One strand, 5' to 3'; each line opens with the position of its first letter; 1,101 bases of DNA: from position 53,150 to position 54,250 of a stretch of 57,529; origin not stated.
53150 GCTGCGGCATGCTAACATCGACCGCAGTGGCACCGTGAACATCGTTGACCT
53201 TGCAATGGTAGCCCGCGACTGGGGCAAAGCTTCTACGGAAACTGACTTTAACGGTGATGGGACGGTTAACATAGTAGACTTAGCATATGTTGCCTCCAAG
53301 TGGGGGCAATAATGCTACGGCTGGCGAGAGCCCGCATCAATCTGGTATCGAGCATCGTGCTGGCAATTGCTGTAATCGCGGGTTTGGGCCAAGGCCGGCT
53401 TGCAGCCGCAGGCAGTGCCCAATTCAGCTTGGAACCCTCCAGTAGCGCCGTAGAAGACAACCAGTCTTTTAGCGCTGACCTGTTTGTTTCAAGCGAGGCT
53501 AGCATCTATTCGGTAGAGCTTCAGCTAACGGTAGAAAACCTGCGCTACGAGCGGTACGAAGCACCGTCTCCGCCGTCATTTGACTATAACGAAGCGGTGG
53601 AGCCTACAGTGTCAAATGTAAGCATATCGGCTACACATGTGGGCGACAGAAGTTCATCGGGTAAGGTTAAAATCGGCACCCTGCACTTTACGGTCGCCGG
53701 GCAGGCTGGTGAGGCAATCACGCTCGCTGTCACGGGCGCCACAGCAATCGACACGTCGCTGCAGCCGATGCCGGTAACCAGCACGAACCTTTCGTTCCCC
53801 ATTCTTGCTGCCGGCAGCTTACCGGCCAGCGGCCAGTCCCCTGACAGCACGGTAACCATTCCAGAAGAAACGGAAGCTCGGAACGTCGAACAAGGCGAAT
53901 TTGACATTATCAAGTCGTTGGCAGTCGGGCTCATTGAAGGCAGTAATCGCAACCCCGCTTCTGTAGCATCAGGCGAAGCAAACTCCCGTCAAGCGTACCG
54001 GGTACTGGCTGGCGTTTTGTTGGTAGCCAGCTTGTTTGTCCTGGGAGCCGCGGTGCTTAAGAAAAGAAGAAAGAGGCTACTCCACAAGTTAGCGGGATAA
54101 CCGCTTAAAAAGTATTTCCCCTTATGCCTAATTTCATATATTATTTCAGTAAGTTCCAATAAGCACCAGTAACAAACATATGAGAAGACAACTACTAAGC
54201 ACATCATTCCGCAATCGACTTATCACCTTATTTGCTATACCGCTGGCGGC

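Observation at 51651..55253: Dockerin-bearing lectin-like protein followed by two membrane-anchored cohesin-like paralogues: a possible minimal surface-tethering or host-adhesion system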

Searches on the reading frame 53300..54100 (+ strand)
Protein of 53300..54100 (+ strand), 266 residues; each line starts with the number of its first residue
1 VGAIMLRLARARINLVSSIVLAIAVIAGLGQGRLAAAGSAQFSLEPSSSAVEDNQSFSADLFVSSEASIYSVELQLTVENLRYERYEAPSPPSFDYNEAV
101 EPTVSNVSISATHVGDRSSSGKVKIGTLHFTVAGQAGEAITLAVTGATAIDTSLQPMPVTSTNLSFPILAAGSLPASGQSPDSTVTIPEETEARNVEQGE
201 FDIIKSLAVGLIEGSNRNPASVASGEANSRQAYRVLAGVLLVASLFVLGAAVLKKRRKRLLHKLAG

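Call 3: search_protein_families(library=pfam, proteins=[window:53300-54100:+], max_evalue=1)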
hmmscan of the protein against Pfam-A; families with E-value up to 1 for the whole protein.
window:53300-54100:+ (266 aa): 1 family
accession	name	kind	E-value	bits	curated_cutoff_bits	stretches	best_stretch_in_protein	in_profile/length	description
PF14352.11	DUF4402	-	0.41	11.7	25.2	1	102-167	17-87/129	Domain of unknown function (DUF4402)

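Call 9: search_solved_structures(query=window:53312-54100:+, max_evalue=10, show_alignments=2)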
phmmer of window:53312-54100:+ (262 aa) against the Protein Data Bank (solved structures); distinct sequences matched with E-value up to 10: 0.

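Call 18: search_protein_representatives(protein=window:53312-54100:+)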
Query: 262 residues. Proteins with E-value up to 0.001 (for the whole library): 12; up to 1e-10: 1; up to 1e-30: 1. The best 12 are listed.
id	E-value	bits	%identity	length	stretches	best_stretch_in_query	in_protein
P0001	7.5e-156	532.9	100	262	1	1-262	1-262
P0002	6.4e-09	52.4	33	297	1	9-191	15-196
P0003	1.3e-06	44.8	37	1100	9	81-104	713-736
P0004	2.4e-06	43.9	29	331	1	13-171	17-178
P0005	2.8e-06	43.8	27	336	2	7-214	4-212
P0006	2.2e-05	40.8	26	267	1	15-186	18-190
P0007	2.8e-05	40.5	31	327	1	18-177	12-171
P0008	7.6e-05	39.0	29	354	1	17-177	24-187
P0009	1.2e-04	38.4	28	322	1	14-243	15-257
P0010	1.6e-04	38.0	31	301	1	16-186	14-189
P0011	4.6e-04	36.5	28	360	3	114-200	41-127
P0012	9.6e-04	35.4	29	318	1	11-256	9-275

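Call 25: search_protein_families(library=pfam, proteins=[P0002, P0004, P0005, P0006, P0007, P0008, P0009, P0010, P0011, P0012], max_evalue=1)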
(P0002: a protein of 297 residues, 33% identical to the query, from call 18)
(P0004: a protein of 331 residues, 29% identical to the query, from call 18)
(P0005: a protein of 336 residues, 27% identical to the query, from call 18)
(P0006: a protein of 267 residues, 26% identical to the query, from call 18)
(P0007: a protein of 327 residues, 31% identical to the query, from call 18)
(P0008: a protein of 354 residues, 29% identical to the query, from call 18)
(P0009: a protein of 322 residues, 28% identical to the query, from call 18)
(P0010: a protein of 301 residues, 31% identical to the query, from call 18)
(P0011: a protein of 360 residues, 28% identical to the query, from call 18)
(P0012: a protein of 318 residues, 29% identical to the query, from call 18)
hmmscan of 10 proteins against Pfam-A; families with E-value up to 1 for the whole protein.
P0002 (297 aa): 3 families
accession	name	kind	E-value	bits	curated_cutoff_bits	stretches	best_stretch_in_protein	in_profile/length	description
PF15179.11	Myc_target_1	-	0.018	15.4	31.1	1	236-281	22-67/193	Myc target protein 1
PF02014.22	Reeler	-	0.071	14.1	21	1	40-82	14-58/131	Reeler domain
PF00711.24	Defensin_beta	-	0.25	11.8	21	1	112-127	11-26/36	Beta defensin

P0004 (331 aa): 1 family
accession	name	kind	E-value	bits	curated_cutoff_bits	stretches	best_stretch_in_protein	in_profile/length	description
PF18492.6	ORF_2_N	-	0.0081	16.8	29.2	1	19-83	35-99/122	Open reading frame 2 N-terminal domain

P0005 (336 aa): 1 family
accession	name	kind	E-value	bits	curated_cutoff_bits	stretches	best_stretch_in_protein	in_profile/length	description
PF03229.18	Alpha_GJ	-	0.1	13.6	21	1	224-278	51-108/126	Alphavirus glycoprotein J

P0006 (267 aa): 0 families

P0007 (327 aa): 4 families
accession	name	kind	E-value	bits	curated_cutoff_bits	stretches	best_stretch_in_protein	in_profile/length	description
PF25249.1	Ig_CFAP65_7th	-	0.0009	19.5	28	1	29-76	45-92/120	CFAP65, seventh Ig-like domain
PF17231.7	DUF5305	-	0.11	12.3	29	1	218-281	77-138/217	Family of unknown function (DUF5305)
PF18492.6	ORF_2_N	-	0.27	11.9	29.2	1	17-75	43-101/122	Open reading frame 2 N-terminal domain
PF07267.16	Nucleo_P87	-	1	8.6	25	0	142-248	298-402/650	Nucleopolyhedrovirus capsid protein P87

P0008 (354 aa): 2 families
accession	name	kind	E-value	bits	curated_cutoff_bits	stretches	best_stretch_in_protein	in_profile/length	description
PF25249.1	Ig_CFAP65_7th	-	0.011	16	28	1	42-84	45-87/120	CFAP65, seventh Ig-like domain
PF04388.17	Hamartin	-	0.065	12.5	25.9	1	155-260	338-446/727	Hamartin protein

P0009 (322 aa): 0 families

P0010 (301 aa): 3 families
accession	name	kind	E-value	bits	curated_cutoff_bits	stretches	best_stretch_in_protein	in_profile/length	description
PF21821.3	Dit_like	-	0.023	15.3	24.2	1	33-81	9-59/127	Dit-like phage tail protein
PF11694.13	DUF3290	-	0.16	12.3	31.3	0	8-94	52-137/144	Protein of unknown function (DUF3290)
PF16339.10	DUF4969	-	0.63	10.9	31.4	0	223-242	2-21/79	Domain of unknown function (DUF4969)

P0011 (360 aa): 2 families
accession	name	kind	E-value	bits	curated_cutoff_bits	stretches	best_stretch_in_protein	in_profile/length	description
PF00963.24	Cohesin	-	9.9e-19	68.4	24.1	3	234-336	4-114/139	Cohesin domain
PF19464.4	DUF6001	-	0.31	10.5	25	0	176-240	265-332/348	Family of unknown function (DUF6001)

P0012 (318 aa): 2 families
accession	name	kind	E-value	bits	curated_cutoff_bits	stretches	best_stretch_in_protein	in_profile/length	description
PF00635.32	Motile_Sperm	-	0.14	12.5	25.9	1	27-68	37-78/109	MSP (Major sperm protein) domain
PF02368.24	Big_2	-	0.22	11.9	22.8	1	36-79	5-48/79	Bacterial Ig-like domain (group 2)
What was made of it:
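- On Cohesin (Pfam PF00963): No Cohesin hit for g2, g3 or nine relatives even at E<=1 (calls 3, 25).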

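Call 31: find_encoding_contigs(protein=P0004, flank=8000, max_places=4)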
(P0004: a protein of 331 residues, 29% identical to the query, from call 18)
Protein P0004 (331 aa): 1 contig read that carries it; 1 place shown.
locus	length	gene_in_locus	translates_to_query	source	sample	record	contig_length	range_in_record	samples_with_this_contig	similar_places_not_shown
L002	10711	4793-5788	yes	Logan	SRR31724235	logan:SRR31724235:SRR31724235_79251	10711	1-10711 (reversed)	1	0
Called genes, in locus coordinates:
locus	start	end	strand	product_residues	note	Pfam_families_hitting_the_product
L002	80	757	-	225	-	PF10502:Peptidase_S26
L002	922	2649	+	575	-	PF03816:LytR_cpsA_psr, PF13399:LytR_C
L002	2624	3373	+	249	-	-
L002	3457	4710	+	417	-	PF00089:Trypsin, PF13365:Trypsin_2, PF00595:PDZ (weak), PF13180:PDZ_2, PF17820:PDZ_6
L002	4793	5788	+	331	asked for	-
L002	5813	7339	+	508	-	-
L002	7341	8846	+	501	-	-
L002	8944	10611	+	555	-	-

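Call 32: search_protein_families(library=pfam, proteins=[L002:5813-7339:+, L002:7341-8846:+, L002:8944-10611:+, L002:2624-3373:+], max_evalue=1)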
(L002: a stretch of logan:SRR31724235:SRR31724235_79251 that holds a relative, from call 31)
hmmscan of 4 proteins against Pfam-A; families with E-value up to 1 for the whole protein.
L002:5813-7339:+ (508 aa): 2 families
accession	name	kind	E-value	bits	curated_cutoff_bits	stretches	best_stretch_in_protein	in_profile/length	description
PF17829.7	GH115_C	-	0.0009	19.5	24.1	1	55-154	58-158/172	Glycosyl hydrolase family 115 C-terminal domain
PF18370.7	RGI_lyase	-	0.18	12.6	27.8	1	386-445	21-81/86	Rhamnogalacturonan I lyases beta-sheet domain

L002:7341-8846:+ (501 aa): 0 families

L002:8944-10611:+ (555 aa): 1 family
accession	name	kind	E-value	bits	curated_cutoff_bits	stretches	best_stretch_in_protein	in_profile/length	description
PF06964.18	Alpha-L-AF_C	-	0.00019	22.1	27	1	410-545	63-165/165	Alpha-L-arabinofuranosidase C-terminal domain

L002:2624-3373:+ (249 aa): 1 family
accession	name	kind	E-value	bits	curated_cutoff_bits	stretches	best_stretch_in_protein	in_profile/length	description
PF20520.3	Ac45-VOA1_TM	-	0.0016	18.5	25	1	198-219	16-37/39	V0 complex accessory subunit Ac45/VOA1 transmembrane domain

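Call 41: find_encoding_contigs(protein=P0002, flank=8000, max_places=3)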
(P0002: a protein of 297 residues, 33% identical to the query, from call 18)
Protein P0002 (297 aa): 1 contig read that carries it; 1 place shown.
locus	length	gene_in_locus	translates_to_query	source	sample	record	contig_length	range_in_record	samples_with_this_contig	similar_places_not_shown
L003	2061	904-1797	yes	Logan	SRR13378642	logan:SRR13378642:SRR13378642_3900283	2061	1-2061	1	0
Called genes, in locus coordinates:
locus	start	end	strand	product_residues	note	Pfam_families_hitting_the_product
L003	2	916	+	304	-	?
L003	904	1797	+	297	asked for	-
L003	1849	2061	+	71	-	?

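Call 42: find_encoding_contigs(protein=P0005, flank=8000, max_places=3)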
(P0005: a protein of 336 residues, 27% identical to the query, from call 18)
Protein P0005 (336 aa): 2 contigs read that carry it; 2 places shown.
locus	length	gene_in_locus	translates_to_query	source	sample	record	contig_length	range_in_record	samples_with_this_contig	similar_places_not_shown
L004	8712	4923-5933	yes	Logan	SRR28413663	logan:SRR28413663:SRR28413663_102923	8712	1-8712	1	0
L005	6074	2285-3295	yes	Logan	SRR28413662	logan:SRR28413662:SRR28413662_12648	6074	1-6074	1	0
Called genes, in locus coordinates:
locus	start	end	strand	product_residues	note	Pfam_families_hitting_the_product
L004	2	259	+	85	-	?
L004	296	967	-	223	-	PF10502:Peptidase_S26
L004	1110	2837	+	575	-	PF03816:LytR_cpsA_psr, PF13399:LytR_C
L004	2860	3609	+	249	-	-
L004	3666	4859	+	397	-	PF00089:Trypsin, PF10459:Peptidase_S46 (faint), PF13365:Trypsin_2, PF13180:PDZ_2, PF17820:PDZ_6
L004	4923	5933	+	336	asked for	-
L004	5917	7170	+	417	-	-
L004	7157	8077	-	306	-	PF17827:PrmC_N, PF05175:MTS, PF06325:PrmA (weak), PF13847:Methyltransf_31 (weak)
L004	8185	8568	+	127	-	-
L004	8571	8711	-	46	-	?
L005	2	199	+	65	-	?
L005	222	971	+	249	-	-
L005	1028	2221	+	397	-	PF00089:Trypsin, PF10459:Peptidase_S46 (faint), PF13365:Trypsin_2, PF13180:PDZ_2, PF17820:PDZ_6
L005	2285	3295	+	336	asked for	-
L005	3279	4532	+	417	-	-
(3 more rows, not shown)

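Call 43: find_encoding_contigs(protein=P0007, flank=8000, max_places=3)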
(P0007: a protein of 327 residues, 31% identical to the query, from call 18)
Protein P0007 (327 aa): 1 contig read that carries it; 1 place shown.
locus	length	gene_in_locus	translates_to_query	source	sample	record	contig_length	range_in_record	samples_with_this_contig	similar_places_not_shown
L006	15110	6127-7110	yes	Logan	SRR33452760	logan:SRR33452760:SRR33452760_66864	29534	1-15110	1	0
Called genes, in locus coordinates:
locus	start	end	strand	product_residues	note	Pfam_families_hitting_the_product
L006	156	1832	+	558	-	-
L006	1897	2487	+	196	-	PF04203:Sortase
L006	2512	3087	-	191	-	PF01725:Ham1p_like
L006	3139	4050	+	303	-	PF01171:ATP_bind_3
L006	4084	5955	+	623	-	PF13191:AAA_16 (faint), PF00004:AAA, PF07728:AAA_5 (weak), PF17862:AAA_lid_3, PF01434:Peptidase_M41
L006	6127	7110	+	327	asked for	-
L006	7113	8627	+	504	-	-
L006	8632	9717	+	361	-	-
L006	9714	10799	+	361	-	-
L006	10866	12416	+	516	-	-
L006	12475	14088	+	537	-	PF03023:MurJ, PF13440:Polysacc_synt_3, PF01554:MatE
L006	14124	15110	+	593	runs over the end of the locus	PF00009:GTP_EFTU, PF01926:MMR_HSR1 (weak), PF03144:GTP_EFTU_D2, PF00679:EFG_C, PF06421:LepA_C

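Call 70: find_encoding_contigs(protein=P0006, flank=8000, max_places=2)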
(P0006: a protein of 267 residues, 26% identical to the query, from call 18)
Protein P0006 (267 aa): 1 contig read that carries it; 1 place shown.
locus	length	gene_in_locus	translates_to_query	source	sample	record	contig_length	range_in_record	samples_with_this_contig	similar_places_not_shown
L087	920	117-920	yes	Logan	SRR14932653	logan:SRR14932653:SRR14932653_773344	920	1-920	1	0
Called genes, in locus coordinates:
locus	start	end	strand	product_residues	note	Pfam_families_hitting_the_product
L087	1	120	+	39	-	?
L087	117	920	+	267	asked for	?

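Call 71: find_encoding_contigs(protein=P0008, flank=8000, max_places=2)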
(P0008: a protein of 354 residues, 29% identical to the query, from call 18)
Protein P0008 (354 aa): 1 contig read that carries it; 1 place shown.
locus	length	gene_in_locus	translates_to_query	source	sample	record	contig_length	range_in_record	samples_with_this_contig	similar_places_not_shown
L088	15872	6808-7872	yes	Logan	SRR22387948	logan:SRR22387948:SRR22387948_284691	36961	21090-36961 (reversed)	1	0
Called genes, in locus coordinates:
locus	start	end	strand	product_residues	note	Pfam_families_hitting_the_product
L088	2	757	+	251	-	?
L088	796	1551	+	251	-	PF00142:Fer4_NifH, PF01656:CbiA, PF02374:ArsA_ATPase (weak), PF06564:CBP_BcsQ, PF09140:MipZ, PF10609:ParA, PF13614:AAA_31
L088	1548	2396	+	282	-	PF02195:ParB_N, PF17762:HTH_ParB, PF23552:ParB_C (faint)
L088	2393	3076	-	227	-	PF10502:Peptidase_S26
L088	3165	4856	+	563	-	PF03816:LytR_cpsA_psr, PF13399:LytR_C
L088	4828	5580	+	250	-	-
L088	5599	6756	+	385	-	PF00089:Trypsin, PF00595:PDZ (faint), PF10459:Peptidase_S46 (faint), PF13365:Trypsin_2, PF13180:PDZ_2, PF17820:PDZ_6 (weak)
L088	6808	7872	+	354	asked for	-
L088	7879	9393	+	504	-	-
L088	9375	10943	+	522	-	-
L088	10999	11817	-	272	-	PF17827:PrmC_N, PF06325:PrmA, PF05175:MTS, PF13847:Methyltransf_31 (weak), PF13649:Methyltransf_25 (weak)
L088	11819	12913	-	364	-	PF03462:PCRF, PF00472:RF-1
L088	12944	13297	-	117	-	PF01197:Ribosomal_L31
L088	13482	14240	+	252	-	PF00318:Ribosomal_S2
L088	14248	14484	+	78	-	-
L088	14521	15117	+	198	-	PF00889:EF_TS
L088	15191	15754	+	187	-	PF01765:RRF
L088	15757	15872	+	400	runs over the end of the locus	PF02163:Peptidase_M50, PF13180:PDZ_2 (faint)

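Call 72: find_encoding_contigs(protein=P0009, flank=8000, max_places=2)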
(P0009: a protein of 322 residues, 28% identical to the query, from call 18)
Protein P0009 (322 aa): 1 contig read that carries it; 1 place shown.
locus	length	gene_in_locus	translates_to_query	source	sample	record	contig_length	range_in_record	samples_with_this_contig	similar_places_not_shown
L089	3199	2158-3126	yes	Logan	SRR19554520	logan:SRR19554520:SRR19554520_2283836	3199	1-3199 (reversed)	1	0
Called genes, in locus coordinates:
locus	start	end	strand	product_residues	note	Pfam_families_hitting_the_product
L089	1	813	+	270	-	?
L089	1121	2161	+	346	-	PF00404:Dockerin_1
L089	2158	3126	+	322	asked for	-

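Call 73: find_encoding_contigs(protein=P0010, flank=8000, max_places=2)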
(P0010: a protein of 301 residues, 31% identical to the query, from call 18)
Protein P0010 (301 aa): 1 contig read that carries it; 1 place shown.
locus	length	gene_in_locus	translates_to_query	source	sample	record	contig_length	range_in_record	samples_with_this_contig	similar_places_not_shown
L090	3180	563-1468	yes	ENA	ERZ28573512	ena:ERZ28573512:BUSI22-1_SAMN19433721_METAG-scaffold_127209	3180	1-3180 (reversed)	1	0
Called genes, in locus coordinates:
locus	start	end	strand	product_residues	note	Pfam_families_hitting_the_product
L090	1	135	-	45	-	?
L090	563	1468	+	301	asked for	-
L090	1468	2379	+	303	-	-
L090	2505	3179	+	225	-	?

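Call 74: find_encoding_contigs(protein=P0012, flank=8000, max_places=2)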
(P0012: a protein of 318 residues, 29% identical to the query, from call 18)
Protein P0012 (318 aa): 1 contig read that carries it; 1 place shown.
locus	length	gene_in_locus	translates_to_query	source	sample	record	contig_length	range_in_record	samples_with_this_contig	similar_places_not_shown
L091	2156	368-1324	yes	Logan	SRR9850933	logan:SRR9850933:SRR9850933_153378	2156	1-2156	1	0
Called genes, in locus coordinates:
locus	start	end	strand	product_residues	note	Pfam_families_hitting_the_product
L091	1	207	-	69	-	?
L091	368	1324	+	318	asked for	-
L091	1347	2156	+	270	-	?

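Call 98: find_related_loci(query=A9, collection=metagenome_contigs, flank=4000)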
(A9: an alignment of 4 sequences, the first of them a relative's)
Query A9 (504 aa) in metagenome_contigs; peptide patterns used: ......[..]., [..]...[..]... (x = any residue, [..] = any of these).
91 stretches matched a pattern, but none encodes a relative of the query by tblastn (E <= 1e-3).

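Call 100: find_related_loci(query=A10, collection=metagenome_contigs, flank=5000)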
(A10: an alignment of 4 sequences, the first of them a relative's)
Query A10 (327 aa) in metagenome_contigs; peptide patterns used: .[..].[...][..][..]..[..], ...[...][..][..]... (x = any residue, [..] = any of these).
178 stretches matched a pattern, but none encodes a relative of the query by tblastn (E <= 1e-3).
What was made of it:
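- Tried and rejected: Two JGI metagenome scans, with the dockerin-protein and cohesin-like alignments: no relatives (calls 98, 100).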

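Call 104: search_protein_families(library=pfam, proteins=[L003:2-916:+, L004:5917-7170:+, L006:7113-8627:+, L088:7879-9393:+, L089:1121-2161:+, L088:9375-10943:+, L090:1468-2379:+], max_evalue=0.1)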
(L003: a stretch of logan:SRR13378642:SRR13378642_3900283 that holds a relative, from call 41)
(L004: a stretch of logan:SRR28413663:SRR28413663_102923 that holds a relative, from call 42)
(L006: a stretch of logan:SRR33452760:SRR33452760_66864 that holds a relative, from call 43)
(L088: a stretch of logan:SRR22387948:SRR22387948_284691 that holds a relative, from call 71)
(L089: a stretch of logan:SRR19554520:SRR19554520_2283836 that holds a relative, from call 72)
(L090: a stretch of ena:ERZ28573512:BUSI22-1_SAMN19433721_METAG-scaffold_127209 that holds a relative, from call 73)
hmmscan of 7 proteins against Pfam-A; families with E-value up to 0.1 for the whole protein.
L003:2-916:+ (304 aa): 3 families
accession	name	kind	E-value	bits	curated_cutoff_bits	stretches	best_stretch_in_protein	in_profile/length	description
PF19077.6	Big_13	-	0.0016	19.4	27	1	181-244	22-94/102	Bacterial Ig-like domain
PF21601.3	GldM_2nd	-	0.029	15.3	24.4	1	184-234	26-77/98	GldM second domain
PF09136.16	Glucodextran_B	-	0.031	14.6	27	1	196-247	28-80/83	Glucodextranase, domain B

L004:5917-7170:+ (417 aa): 2 families
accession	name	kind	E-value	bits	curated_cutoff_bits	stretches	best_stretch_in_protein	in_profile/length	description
PF00404.24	Dockerin_1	-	0.00028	21.5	22.9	0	354-383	24-53/57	Dockerin type I domain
PF07495.19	Y_Y_Y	-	0.036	14.4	26.6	0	337-361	36-62/65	Y_Y_Y domain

L006:7113-8627:+ (504 aa): 2 families
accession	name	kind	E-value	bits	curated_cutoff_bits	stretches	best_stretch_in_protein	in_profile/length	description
PF19077.6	Big_13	-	0.02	15.8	27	1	401-449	51-99/102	Bacterial Ig-like domain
PF09136.16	Glucodextran_B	-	0.029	14.7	27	1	400-450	33-81/83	Glucodextranase, domain B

L088:7879-9393:+ (504 aa): 1 family
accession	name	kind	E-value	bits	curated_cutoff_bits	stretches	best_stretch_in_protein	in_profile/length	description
PF17829.7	GH115_C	-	0.0014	19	24.1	1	60-158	59-158/172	Glycosyl hydrolase family 115 C-terminal domain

L089:1121-2161:+ (346 aa): 3 families
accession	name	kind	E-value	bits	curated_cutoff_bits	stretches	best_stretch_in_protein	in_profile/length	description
PF00404.24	Dockerin_1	-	2e-08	34.7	22.9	1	296-342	2-54/57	Dockerin type I domain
PF25275.1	Golvesin_C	-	0.015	15.8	31.6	1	65-110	37-82/132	Golvesin C-terminal domain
PF13405.12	EF-hand_6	-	0.049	13.8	25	0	297-315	10-28/30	EF-hand domain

L088:9375-10943:+ (522 aa): 0 families

L090:1468-2379:+ (303 aa): 2 families
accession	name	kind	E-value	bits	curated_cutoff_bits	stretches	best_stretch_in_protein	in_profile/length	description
PF00801.26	PKD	-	0.0031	17.9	23.5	1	113-180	27-80/80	PKD domain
PF00173.33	Cyt-b5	-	0.009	16.5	23.7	1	198-238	3-38/74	Cytochrome b5-like Heme/Steroid binding domain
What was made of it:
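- On Dockerin type I (Pfam PF00404): The relative in L089 scores 34.7 bits (call 104).
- On Cellulosome (scaffoldin plus dockerin-bearing enzymes): g1 and its relatives have only binding and Ig modules (calls 3, 32, 104).
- No cargo protein has a catalytic domain (calls 3, 32, 104), which fits adhesion. No dockerin-bearing protein in any locus has a catalytic domain (calls 3, 32, 104).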
